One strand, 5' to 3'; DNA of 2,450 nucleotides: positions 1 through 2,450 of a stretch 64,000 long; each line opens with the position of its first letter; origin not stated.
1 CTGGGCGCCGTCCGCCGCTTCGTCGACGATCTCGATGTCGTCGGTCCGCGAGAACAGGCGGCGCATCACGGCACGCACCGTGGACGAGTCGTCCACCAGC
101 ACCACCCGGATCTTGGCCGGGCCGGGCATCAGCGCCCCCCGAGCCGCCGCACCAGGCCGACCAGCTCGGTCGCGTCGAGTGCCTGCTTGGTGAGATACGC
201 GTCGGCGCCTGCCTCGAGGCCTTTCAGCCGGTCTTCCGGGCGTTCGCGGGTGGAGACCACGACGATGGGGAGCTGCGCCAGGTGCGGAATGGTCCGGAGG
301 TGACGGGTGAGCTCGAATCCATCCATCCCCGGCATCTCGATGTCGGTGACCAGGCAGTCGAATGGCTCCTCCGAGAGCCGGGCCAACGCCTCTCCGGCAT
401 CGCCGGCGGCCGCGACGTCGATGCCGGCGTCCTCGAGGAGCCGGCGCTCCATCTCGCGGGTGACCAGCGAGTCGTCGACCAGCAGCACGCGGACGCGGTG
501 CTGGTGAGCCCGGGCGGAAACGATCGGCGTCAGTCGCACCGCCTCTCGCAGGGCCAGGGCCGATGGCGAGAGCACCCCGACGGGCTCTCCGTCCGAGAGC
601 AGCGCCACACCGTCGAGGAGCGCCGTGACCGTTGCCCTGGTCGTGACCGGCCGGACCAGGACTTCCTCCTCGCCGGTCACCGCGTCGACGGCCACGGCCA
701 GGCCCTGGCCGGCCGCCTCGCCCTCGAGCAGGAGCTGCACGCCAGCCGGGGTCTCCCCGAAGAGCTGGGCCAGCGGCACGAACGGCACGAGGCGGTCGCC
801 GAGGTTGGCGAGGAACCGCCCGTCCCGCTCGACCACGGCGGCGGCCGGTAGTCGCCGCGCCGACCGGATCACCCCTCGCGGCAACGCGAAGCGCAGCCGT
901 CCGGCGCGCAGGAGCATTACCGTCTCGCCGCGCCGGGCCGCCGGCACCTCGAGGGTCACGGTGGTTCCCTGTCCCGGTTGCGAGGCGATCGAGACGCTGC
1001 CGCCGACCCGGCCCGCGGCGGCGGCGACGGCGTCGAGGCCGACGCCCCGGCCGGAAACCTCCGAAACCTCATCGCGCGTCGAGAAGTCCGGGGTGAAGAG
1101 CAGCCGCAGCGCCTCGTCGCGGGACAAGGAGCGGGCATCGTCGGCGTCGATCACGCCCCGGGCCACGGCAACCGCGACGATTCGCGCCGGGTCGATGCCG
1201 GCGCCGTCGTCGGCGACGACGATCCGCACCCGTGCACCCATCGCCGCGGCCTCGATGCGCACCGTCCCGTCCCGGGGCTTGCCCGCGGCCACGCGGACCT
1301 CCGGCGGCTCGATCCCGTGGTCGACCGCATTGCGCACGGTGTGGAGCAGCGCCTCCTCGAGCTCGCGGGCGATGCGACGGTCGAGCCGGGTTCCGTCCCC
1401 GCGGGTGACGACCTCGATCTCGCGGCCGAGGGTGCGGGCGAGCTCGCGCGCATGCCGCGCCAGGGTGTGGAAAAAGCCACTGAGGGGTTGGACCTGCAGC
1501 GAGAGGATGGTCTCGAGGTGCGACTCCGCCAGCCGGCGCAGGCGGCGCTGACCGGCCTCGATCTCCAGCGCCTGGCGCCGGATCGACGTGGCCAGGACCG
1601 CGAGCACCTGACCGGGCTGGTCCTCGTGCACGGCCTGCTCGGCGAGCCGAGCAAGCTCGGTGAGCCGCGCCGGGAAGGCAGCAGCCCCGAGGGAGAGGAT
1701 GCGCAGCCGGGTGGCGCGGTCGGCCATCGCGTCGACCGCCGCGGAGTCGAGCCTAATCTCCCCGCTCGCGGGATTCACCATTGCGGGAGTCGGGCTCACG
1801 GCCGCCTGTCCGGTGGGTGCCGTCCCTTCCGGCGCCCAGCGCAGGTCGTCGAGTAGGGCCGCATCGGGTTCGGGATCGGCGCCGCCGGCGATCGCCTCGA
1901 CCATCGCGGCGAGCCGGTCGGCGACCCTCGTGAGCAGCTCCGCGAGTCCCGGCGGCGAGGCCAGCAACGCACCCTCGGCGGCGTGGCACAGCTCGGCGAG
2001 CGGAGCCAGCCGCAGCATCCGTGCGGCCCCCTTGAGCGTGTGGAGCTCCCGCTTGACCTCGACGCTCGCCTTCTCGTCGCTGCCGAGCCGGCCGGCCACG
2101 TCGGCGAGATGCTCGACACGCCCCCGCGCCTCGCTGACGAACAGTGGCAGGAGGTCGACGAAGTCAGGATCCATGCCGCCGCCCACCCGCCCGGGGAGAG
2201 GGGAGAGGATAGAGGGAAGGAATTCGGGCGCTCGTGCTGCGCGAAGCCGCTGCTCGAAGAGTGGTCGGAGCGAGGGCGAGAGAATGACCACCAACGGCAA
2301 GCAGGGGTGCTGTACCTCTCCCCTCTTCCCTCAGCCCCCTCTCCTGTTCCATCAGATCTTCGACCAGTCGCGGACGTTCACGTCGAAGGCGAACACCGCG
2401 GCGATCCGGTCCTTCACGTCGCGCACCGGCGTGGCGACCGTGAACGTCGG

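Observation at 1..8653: Chemotaxis operon (two CheW, MCP, CheA-REC hybrid, CheB) directly downstream of an AMP-ligase / TPR-cNMP-binding / amidohydrolase operon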

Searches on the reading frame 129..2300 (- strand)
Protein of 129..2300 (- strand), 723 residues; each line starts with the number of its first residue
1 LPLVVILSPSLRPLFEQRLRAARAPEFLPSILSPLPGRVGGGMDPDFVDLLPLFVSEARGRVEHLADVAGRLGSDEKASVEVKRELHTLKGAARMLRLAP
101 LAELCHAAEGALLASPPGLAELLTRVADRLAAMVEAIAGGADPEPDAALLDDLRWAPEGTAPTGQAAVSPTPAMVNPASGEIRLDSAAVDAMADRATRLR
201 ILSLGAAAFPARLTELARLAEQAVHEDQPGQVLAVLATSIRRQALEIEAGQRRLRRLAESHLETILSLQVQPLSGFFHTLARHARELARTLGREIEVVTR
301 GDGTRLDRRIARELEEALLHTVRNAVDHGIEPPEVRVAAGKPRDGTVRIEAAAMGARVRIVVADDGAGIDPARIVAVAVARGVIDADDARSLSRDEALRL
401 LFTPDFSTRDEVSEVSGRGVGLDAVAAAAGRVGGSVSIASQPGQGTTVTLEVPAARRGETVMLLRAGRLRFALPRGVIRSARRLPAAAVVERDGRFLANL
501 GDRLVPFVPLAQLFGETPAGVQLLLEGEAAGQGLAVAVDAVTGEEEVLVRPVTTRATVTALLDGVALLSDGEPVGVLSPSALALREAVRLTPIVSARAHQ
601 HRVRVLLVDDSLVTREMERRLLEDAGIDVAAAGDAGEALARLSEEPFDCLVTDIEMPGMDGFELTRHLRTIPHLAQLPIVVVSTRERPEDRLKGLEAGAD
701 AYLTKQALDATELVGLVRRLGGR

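Call 3: search_protein_families(library=pfam, proteins=[window:129-2300:-], max_evalue=0.01)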
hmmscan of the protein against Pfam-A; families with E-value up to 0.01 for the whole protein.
window:129-2300:- (723 aa): 4 families
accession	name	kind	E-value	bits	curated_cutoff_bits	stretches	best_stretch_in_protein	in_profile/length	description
PF00072.30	Response_reg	-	1.6e-25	89.9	30.2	1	605-714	1-107/111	Response regulator receiver domain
PF02518.31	HATPase_c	-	1.2e-18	67.9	26.4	1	313-455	5-110/111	Histidine kinase-, DNA gyrase B-, and HSP90-like ATPase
PF01627.28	Hpt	-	5.1e-12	46.3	24.6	1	49-137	1-81/84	Hpt domain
PF01584.24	CheW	-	8.2e-10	38.9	23.5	1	461-583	2-134/138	CheW-like domain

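Call 12: find_related_loci(query=window:129-2174:-, collection=genome_contigs, flank=10000)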
Query window:129-2174:- (681 aa) in genome_contigs; peptide patterns used: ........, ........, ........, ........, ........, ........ (x = any residue, [..] = any of these).
600 stretches matched a pattern (row limit reached: there are more); 570 encode a relative of the query (tblastn E <= 1e-3); the best 80 are kept; 80 distinct loci.
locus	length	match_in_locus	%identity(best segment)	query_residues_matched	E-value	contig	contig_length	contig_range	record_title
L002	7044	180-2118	64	138-681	0e+0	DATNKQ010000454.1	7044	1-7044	MAG TPA_asm: Thermoanaerobaculia bacterium isolate SMAG_U11429 k141_690676, whole genome shotgun sequence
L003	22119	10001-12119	63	1-681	0e+0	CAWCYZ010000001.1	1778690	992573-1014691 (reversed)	MAG: uncultured Acidobacteriota bacterium isolate MFD01213.bin.2.31 genome assembly, contig: contig_2741, whole genome s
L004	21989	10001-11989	48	4-680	5e-164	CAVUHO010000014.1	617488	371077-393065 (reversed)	MAG: Candidatus Sulfomarinibacteraceae bacterium isolate MFD04716.bin.1.4 genome assembly, contig: contig_6526, whole ge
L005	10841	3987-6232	49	14-680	3e-161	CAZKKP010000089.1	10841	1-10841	MAG TPA_asm: uncultured Thermoanaerobaculia bacterium isolate SRP072547_co1_61 genome assembly, contig: NODE_11755_lengt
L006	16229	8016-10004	41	4-680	7e-130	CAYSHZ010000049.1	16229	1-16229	MAG TPA_asm: uncultured Thermoanaerobaculia bacterium isolate binchicken_co67_263 genome assembly, contig: NODE_3649_len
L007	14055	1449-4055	31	7-678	2e-91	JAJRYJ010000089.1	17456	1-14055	MAG: Actinomycetes bacterium isolate Dive96_bin3.284 k141_3252727, whole genome shotgun sequence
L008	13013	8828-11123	36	221-681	1e-86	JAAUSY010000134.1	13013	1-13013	MAG: Chloroflexaceae bacterium isolate SM1_1_0 NODE_1967_length_13013_cov_7.716980, whole genome shotgun sequence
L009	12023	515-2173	34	138-680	9e-85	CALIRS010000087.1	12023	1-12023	MAG: uncultured bacterium isolate S1_Bin_METABAT__199_sub genome assembly, contig: c_000003429208, whole genome shotgun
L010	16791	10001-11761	37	224-678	5e-84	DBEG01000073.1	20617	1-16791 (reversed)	MAG TPA_asm: Actinobacteria bacterium UBA912 UBA912_contig_1993, whole genome shotgun sequence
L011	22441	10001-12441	31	8-680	9e-82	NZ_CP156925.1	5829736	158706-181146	Sporomusa rhizae strain DSM 16652 chromosome, complete genome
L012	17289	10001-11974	27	42-678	6e-82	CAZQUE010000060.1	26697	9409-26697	MAG TPA_asm: uncultured bacterium isolate SRP304446_co1_153 genome assembly, contig: NODE_1230_length_26697_cov_14.00255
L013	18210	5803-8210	30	12-680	4e-81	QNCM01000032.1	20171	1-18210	MAG: Candidatus Makaraimicrobium thalassicum isolate B134_G9 B134_Guay9_scaffold_01625, whole genome shotgun sequence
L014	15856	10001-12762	40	209-678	2e-79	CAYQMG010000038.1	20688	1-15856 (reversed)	MAG TPA_asm: uncultured Gammaproteobacteria bacterium isolate binchicken_co219_296 genome assembly, contig: k141_1103982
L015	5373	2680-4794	33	40-678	1e-79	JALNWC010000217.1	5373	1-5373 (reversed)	MAG: Rhodoferax sp. isolate SO_2016_LW1 bin 11 scaffold25041_LW64-88_2016, whole genome shotgun sequence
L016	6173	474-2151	34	221-678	2e-79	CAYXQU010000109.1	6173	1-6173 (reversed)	MAG TPA_asm: uncultured Eubacteriales bacterium isolate binchicken_co269_29 genome assembly, contig: NODE_13391_length_6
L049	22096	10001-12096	34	43-678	4e-72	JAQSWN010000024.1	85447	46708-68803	MAG: Polyangiaceae bacterium isolate C_No_T20_C_bin.74 scaffold_423, whole genome shotgun sequence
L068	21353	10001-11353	37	230-678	1e-68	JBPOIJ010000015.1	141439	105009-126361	MAG: Myxococcota bacterium isolate MAG_545 c_000000506619, whole genome shotgun sequence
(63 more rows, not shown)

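Call 19: search_protein_families(library=pfam, proteins=[L003:7872-8348:+, L003:12187-13218:+, L003:13224-14744:+, L003:14311-16179:+, L004:3496-5301:+, L004:5652-6998:+, L004:6999-7877:+, L004:11995-13020:+, L004:13017-14357:+, L003:7375-7875:+], max_evalue=0.01)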
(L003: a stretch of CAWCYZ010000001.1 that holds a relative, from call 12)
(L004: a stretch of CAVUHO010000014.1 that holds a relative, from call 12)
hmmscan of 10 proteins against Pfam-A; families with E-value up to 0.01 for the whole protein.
L003:7872-8348:+ (158 aa): 0 families

L003:12187-13218:+ (343 aa): 2 families
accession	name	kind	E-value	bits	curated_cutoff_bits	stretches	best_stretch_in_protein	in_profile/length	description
PF01339.22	CheB_methylest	-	2.1e-59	200.6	24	1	157-334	1-174/174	CheB methylesterase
PF00072.30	Response_reg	-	6.8e-22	78.2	30.2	1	4-110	1-103/111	Response regulator receiver domain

L003:13224-14744:+ (506 aa): 3 families
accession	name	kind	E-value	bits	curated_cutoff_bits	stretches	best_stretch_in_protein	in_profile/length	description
PF00990.26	GGDEF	-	1.7e-38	132.4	23.8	1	336-503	2-161/161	Diguanylate cyclase, GGDEF domain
PF00072.30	Response_reg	-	1.8e-21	76.8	30.2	1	9-120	1-110/111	Response regulator receiver domain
PF13492.12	GAF_3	-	0.0012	19.7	27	1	253-324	57-129/129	GAF domain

L003:14311-16179:+ (622 aa): 6 families
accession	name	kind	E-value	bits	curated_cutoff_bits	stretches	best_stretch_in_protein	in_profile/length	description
PF01739.24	CheR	-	1e-48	165.8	27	1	227-417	2-192/195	CheR methyltransferase, SAM binding domain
PF14559.12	TPR_19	-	0.00049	20.8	25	1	538-603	4-68/68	Tetratricopeptide repeat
PF13181.12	TPR_8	-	0.0011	19.4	25.7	0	532-557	8-33/34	Tetratricopeptide repeat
PF13432.12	TPR_16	-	0.003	18.4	32.7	1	539-586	11-58/65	Tetratricopeptide repeat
PF08242.18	Methyltransf_12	-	0.005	18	30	0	338-396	64-98/98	Methyltransferase domain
PF07719.23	TPR_2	-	0.0059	17.1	27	0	563-587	5-29/34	Tetratricopeptide repeat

L004:3496-5301:+ (601 aa): 5 families
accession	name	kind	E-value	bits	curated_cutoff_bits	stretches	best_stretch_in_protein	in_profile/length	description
PF00958.27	GMP_synt_C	-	3.3e-43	146.1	27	1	510-600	2-92/92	GMP synthase C terminal domain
PF00117.34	GATase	-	1.5e-42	145.9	22.8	1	98-277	1-187/190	Glutamine amidotransferase class-I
PF07722.19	Peptidase_C26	-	4.7e-07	30.2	20.5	1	163-262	102-219/219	Peptidase C26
PF02540.23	NAD_synthase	-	3.4e-06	26.8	21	1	306-332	19-45/242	NAD synthase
PF03054.22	tRNA_Me_trans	-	0.00022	21.4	20.6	1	307-329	2-24/202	tRNA methyl transferase HUP domain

L004:5652-6998:+ (448 aa): 1 family
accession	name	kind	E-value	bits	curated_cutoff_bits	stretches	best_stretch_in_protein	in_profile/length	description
PF02492.25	cobW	-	0.00039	20.5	20.7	1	240-304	112-179/180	CobW/HypB/UreG, nucleotide-binding domain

L004:6999-7877:+ (292 aa): 0 families

L004:11995-13020:+ (341 aa): 2 families
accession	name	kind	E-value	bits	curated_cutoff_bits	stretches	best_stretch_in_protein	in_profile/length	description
PF01339.22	CheB_methylest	-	1e-51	175.6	24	1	156-332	1-173/174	CheB methylesterase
PF00072.30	Response_reg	-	2.5e-08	34.5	30.2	1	7-90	2-84/111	Response regulator receiver domain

L004:13017-14357:+ (446 aa): 6 families
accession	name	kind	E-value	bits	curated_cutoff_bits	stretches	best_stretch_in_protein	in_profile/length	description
PF01739.24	CheR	-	1.9e-46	158.4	27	1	71-248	2-180/195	CheR methyltransferase, SAM binding domain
PF08242.18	Methyltransf_12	-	1.4e-05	26.1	30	1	180-239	45-98/98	Methyltransferase domain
PF14559.12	TPR_19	-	2e-05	25.2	25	1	362-410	5-53/68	Tetratricopeptide repeat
PF13432.12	TPR_16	-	0.003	18.4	32.7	0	358-410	7-59/65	Tetratricopeptide repeat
PF13489.12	Methyltransf_23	-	0.0044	17.2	27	1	172-241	60-116/164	Methyltransferase domain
PF13649.12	Methyltransf_25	-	0.0083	17.2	27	0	185-237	47-97/97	Methyltransferase domain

L003:7375-7875:+ (166 aa): 1 family
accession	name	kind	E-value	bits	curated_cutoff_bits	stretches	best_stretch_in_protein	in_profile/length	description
PF01584.24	CheW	-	1.3e-15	57.7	23.5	1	34-162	2-133/138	CheW-like domain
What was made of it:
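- Closest known: Wsp system of Pseudomonas. Different: The output protein is 474-506 aa, with a ~190-residue middle region that is only weakly GAF-like (E=1.2e-3 in L003, call 19).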

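Call 20: find_encoding_contigs(protein=window:129-2174:-, flank=10000, max_places=6)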
Protein window:129-2174:- (681 aa): no gene with exactly this product is on record in the collection.

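Call 23: find_encoding_contigs(protein=window:132-2186:-, flank=10000, max_places=6)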
Protein seq(685 aa) (685 aa): no gene with exactly this product is on record in the collection.

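Call 29: search_protein_families(library=ncbifam, proteins=[window:129-2174:-, L003:13224-14744:+, L003:14311-16179:+], max_evalue=0.001)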
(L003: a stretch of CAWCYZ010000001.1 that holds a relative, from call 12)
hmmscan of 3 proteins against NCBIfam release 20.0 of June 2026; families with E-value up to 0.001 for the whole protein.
window:129-2174:- (681 aa): 102 families (the best 25 are shown)
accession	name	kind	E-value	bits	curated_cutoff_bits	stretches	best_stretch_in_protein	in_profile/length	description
NF041336.1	CheA_Halo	equivalog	1.8e-71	241.7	950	1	213-535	338-661/666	chemotaxis protein CheA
NF007835.0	PRK10547.1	equivalog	2.1e-42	145.6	793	1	211-529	325-645/670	chemotaxis protein CheA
TIGR02956.1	TMAO_torS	equivalog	1.3e-21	76.4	676.5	1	559-664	700-806/967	TMAO reductase system sensor histidine kinase/response regulator TorS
NF007135.0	PRK09581.1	equivalog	3e-20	72.5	474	1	562-675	4-116/457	PleD family two-component system response regulator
NF011874.0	PRK15347.1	equivalog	6.5e-20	70.8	852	1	559-663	689-795/921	two component system sensor kinase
NF041733.1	resp_reg_CseB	equivalog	6.8e-20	71.4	350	1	562-677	2-113/228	two-component system response regulator CseB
TIGR02154.1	PhoB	equivalog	8.8e-19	67.7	296.2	1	561-673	3-114/226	phosphate regulon transcriptional regulator PhoB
NF010076.0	PRK13557.1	subfamily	1.2e-17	63.6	631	2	552-629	407-486/540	histidine kinase famiy protein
NF007005.1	PRK09468.1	equivalog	1.4e-17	63.9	331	1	559-674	2-114/237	osmolarity response regulator transcription factor OmpR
NF008099.0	PRK10841.1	equivalog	1.6e-16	59.3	920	1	552-664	816-926/949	two-component system sensor histidine kinase RcsC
NF007420.1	PRK09959.1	equivalog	2.4e-16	58.5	1995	1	559-663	957-1059/1197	acid-sensing system histidine kinase EvgS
NF041866.1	EpsW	equivalog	4.7e-16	58.6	200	1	561-664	6-111/131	exopolysaccharide biosynthesis response regulator EpsW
NF008034.0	PRK10766.1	equivalog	5e-16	58.9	275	1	562-677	4-115/231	two-component system response regulator TorR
NF053854.1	RespRegPhoBBctds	equivalog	6.3e-16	58.4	270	1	563-663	1-100/225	two-component system response regulator PhoB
NF045944.1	ResRegRpaBCyano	equivalog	8.1e-16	58.1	330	1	564-664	1-98/229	response regulator transcription factor RpaB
NF001965.0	PRK00742.1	subfamily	2.3e-15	56.7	293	1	559-669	2-113/357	chemotaxis-specific protein-glutamate methyltransferase CheB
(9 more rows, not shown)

L003:13224-14744:+ (506 aa): 103 families (the best 25 are shown)
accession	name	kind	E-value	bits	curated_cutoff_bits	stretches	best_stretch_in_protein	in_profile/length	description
NF007135.0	PRK09581.1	equivalog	5.2e-58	196.9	474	2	333-504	290-452/457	PleD family two-component system response regulator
NF038266.1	diguan_SiaD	equivalog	1.7e-44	152.1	290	1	327-504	86-252/252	biofilm regulation diguanylate cyclase SiaD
NF007380.0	PRK09894.1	equivalog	1.6e-42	145.9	256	1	332-504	126-284/296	diguanylate cyclase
NF047654.1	DiguCycDgcRLepto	equivalog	6.3e-42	143.5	500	2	327-504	125-293/295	diguanylate cyclase DgcR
TIGR00254.1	GGDEF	domain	1.9e-41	141.5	37.4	1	332-504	2-164/168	diguanylate cyclase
NF011955.1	PRK15426.1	equivalog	9.7e-36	123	408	1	336-504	399-558/564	cellulose biosynthesis regulator diguanylate cyclase DgcQ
NF041606.1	dguan_cyc_DgcA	equivalog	1e-34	120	370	1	319-504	166-336/340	diguanylate cyclase DgcA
NF051473.1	DigCycDgcsShew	equivalog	1.7e-27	96.5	400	1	321-503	121-287/291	diguanylate cyclase DgcS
NF007423.1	PRK09966.1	equivalog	2.3e-25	89.3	325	1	329-472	233-377/390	diguanylate cyclase DgcN/YfiN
NF007298.0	PRK09776.1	equivalog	3.4e-25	88.2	1135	1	331-504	680-842/1111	diguanylate cyclase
NF007599.0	PRK10245.1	equivalog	2e-22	79.2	402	1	328-504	203-367/371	diguanylate cyclase AdrA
TIGR02154.1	PhoB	equivalog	2.6e-21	76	296.2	1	6-132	2-128/226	phosphate regulon transcriptional regulator PhoB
NF007005.1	PRK09468.1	equivalog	1.1e-19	70.9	331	1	7-123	4-118/237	osmolarity response regulator transcription factor OmpR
NF045944.1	ResRegRpaBCyano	equivalog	3.3e-19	69.2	330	1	10-127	1-115/229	response regulator transcription factor RpaB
NF047872.1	GGDEF_GdpS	equivalog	8.3e-19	68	400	1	327-504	179-347/355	GGDEF domain-containing protein GdpS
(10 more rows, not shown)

L003:14311-16179:+ (622 aa): 3 families
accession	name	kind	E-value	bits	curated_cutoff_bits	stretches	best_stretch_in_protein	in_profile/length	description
NF007902.0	PRK10611.1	equivalog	1.8e-33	116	435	1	160-411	26-273/287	protein-glutamate O-methyltransferase CheR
TIGR02917.1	PEP_TPR_lipo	equivalog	9.1e-11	40.4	312.2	1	489-590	157-258/899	XrtA/PEP-CTERM system TPR-repeat protein PrsT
NF033762.1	social_mot_Tgl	equivalog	3.4e-05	23.3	225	1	503-588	43-129/252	social motility TPR repeat lipoprotein Tgl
